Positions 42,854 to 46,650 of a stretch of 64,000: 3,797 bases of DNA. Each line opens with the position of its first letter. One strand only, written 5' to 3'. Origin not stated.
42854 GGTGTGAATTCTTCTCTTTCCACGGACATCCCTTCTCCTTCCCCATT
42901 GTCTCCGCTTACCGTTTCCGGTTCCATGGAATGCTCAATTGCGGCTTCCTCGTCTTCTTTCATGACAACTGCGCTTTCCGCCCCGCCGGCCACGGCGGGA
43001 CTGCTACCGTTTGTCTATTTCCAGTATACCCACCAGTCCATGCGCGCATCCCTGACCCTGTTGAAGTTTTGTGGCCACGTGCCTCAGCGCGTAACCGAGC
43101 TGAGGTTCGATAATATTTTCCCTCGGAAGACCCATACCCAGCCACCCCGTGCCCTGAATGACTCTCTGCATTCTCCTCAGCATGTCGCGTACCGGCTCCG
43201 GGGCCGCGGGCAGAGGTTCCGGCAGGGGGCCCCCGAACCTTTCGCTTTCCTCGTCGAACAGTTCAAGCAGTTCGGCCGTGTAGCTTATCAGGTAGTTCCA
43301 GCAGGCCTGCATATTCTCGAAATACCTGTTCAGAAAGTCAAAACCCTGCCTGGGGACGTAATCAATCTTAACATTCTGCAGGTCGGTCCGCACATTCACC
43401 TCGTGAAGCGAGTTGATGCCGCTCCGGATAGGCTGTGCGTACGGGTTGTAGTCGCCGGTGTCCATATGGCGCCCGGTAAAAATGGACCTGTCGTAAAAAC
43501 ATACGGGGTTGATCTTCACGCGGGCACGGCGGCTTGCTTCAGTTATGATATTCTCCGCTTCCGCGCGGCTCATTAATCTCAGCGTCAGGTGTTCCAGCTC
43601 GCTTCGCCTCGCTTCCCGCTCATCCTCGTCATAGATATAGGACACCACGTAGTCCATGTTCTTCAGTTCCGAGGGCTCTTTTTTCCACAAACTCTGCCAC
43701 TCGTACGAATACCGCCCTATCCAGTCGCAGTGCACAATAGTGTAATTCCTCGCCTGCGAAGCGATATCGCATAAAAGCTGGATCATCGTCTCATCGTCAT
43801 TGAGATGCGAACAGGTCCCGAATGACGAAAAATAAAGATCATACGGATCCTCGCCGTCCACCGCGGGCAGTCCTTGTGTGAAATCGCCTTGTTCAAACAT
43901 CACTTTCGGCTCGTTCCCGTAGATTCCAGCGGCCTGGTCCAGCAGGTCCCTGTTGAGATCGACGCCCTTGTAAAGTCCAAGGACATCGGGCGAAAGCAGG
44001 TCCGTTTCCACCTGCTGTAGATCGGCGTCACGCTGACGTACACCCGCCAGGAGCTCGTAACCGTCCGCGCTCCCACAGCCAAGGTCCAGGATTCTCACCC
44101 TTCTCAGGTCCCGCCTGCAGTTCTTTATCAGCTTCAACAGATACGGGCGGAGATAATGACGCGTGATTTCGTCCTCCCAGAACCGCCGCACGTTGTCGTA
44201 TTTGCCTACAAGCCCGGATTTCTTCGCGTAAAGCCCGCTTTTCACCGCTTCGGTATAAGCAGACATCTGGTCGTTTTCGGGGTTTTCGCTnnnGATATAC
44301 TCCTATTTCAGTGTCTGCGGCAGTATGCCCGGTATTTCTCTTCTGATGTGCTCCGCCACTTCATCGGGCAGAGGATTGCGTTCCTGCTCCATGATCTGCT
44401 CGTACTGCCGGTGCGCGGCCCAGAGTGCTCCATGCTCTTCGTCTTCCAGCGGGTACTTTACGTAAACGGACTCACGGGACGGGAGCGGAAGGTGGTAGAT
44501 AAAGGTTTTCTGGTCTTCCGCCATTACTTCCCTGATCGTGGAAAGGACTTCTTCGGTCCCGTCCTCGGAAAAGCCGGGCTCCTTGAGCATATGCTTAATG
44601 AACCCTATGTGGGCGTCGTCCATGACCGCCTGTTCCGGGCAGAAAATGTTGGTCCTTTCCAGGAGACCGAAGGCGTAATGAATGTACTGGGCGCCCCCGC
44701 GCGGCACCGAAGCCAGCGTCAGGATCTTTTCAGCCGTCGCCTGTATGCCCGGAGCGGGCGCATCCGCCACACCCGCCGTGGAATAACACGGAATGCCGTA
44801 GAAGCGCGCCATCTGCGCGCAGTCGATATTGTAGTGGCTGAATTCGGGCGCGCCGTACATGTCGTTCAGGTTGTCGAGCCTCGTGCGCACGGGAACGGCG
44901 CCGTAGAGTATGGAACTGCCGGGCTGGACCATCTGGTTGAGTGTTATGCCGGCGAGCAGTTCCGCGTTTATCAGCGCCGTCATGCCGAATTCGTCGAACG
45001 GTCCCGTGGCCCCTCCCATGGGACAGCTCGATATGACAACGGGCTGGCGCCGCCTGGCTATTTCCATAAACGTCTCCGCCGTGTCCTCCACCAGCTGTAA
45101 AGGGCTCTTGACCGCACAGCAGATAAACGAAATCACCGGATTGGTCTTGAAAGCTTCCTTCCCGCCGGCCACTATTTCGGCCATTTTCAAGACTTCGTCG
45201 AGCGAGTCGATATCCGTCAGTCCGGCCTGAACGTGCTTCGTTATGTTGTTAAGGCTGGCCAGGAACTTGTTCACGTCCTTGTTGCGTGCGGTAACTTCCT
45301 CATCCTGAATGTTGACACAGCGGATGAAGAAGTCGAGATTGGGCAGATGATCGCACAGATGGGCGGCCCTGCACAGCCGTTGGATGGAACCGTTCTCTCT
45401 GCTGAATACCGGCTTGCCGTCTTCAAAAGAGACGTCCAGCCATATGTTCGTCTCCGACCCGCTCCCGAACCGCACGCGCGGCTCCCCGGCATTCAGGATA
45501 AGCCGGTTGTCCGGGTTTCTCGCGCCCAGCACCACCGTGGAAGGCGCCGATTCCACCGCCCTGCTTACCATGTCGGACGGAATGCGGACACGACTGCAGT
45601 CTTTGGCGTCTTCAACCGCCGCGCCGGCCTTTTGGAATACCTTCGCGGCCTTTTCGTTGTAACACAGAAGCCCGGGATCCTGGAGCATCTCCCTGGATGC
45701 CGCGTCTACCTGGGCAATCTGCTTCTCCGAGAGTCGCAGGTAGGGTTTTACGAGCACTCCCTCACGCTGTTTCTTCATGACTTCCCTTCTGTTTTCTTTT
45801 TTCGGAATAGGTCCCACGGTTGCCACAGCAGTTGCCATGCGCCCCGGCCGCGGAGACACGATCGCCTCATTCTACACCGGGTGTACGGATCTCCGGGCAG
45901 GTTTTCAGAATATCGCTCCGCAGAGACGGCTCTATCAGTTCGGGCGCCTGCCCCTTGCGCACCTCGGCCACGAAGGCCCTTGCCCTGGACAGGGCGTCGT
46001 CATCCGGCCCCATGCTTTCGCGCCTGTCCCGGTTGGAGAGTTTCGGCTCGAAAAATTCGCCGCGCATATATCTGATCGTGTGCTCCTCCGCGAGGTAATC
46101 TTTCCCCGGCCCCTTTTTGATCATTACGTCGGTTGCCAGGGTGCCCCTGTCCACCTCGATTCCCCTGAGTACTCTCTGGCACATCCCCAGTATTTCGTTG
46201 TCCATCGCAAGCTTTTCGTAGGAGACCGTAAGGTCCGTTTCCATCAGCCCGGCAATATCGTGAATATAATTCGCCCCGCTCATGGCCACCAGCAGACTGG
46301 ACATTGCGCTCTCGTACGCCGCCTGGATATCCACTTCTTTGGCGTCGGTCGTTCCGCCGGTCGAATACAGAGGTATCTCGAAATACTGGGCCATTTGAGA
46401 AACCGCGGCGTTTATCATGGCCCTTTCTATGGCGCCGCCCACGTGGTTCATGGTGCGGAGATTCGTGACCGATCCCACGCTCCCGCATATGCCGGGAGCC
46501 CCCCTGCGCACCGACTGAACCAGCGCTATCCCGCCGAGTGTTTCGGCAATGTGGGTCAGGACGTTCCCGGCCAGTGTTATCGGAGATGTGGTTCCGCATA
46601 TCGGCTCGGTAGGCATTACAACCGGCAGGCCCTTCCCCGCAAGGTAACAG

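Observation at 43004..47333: Two non-Pyl MttB-family methyltransferase paralogues with a SAM methyltransferase but no corrinoid protein or MtgA-like gene nearby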

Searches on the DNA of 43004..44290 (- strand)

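Call 55: search_rna_families(sources=[L006, L012, L020, L024, L029, L045, L058, L071], threshold=gathering)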
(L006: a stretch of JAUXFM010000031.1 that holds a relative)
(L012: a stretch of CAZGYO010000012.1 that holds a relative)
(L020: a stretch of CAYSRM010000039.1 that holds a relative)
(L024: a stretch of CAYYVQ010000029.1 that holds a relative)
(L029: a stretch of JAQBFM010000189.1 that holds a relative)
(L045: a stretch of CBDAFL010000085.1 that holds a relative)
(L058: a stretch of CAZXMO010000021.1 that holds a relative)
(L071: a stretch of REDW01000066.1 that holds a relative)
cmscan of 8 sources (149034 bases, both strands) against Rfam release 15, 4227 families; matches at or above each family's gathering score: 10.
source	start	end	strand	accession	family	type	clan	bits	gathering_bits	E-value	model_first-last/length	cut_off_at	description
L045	11419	11780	-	RF00023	tmRNA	Gene;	CL00001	154.3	47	1.9e-60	1-374/374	no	transfer-messenger RNA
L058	3714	3787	+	RF00005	tRNA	Gene; tRNA;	CL00001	66.8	29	5.6e-12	1-71/71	no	tRNA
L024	6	96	-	RF00005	tRNA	Gene; tRNA;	CL00001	61.7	29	1.4e-10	1-71/71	no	tRNA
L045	17545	17628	-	RF00005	tRNA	Gene; tRNA;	CL00001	60.2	29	3.5e-10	1-71/71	no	tRNA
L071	18990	19073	-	RF00005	tRNA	Gene; tRNA;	CL00001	47.3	29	1.3e-06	1-71/71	no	tRNA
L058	12264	12363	+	RF02510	PYLIS_3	Cis-reg;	-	41.7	38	7.5e-05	1-100/100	no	Pyrrolysine insertion sequence mttB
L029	3739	3838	+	RF02510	PYLIS_3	Cis-reg;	-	41.6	38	8.1e-05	1-100/100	no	Pyrrolysine insertion sequence mttB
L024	7607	7706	+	RF02510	PYLIS_3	Cis-reg;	-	40.6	38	0.00014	1-100/100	no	Pyrrolysine insertion sequence mttB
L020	7792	7891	+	RF02510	PYLIS_3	Cis-reg;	-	40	38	0.0002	1-100/100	no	Pyrrolysine insertion sequence mttB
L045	7966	8065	+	RF02510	PYLIS_3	Cis-reg;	-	38.9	38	0.00038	1-100/100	no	Pyrrolysine insertion sequence mttB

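Call 89: search_rna_families(sources=[L099, L100, L101, L103, L110, L113, L117, L120], threshold=gathering)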
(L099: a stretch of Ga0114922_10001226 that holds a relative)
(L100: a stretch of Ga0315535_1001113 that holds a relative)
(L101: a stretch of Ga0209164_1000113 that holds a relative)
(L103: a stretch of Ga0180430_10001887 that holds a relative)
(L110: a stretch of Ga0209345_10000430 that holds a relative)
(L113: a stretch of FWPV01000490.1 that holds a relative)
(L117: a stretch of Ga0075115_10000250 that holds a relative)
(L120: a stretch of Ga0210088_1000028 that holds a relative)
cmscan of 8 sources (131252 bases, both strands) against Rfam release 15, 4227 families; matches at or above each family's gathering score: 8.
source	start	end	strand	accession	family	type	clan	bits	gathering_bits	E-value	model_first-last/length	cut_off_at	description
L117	13182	13382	+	RF00174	Cobalamin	Cis-reg; riboswitch;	CL00101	92.3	31.5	2.7e-21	1-189/189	no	Cobalamin riboswitch aptamer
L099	3508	3607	+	RF02510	PYLIS_3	Cis-reg;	-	59.1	38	3.2e-09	1-100/100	no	Pyrrolysine insertion sequence mttB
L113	3966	4065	+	RF02510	PYLIS_3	Cis-reg;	-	58.8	38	3.9e-09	1-100/100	no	Pyrrolysine insertion sequence mttB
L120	3781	3880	+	RF02510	PYLIS_3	Cis-reg;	-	58.6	38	4.2e-09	1-100/100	no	Pyrrolysine insertion sequence mttB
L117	4053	4152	+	RF02510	PYLIS_3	Cis-reg;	-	56.4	38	1.5e-08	1-100/100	no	Pyrrolysine insertion sequence mttB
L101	4288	4387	+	RF02510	PYLIS_3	Cis-reg;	-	56.3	38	1.6e-08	1-100/100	no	Pyrrolysine insertion sequence mttB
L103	4059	4158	+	RF02510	PYLIS_3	Cis-reg;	-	54.5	38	4.3e-08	1-100/100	no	Pyrrolysine insertion sequence mttB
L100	3364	3463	+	RF02510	PYLIS_3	Cis-reg;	-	52.7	38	1.3e-07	1-100/100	no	Pyrrolysine insertion sequence mttB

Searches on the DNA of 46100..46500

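Call 56: search_rna_families(source=window, start=46100, end=46500, threshold=gathering, show_alignments=1)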
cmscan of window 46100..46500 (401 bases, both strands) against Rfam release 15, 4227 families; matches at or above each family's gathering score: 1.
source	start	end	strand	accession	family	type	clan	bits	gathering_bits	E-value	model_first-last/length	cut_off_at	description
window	46253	46352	-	RF02510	PYLIS_3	Cis-reg;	-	41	38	3e-07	1-100/100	no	Pyrrolysine insertion sequence mttB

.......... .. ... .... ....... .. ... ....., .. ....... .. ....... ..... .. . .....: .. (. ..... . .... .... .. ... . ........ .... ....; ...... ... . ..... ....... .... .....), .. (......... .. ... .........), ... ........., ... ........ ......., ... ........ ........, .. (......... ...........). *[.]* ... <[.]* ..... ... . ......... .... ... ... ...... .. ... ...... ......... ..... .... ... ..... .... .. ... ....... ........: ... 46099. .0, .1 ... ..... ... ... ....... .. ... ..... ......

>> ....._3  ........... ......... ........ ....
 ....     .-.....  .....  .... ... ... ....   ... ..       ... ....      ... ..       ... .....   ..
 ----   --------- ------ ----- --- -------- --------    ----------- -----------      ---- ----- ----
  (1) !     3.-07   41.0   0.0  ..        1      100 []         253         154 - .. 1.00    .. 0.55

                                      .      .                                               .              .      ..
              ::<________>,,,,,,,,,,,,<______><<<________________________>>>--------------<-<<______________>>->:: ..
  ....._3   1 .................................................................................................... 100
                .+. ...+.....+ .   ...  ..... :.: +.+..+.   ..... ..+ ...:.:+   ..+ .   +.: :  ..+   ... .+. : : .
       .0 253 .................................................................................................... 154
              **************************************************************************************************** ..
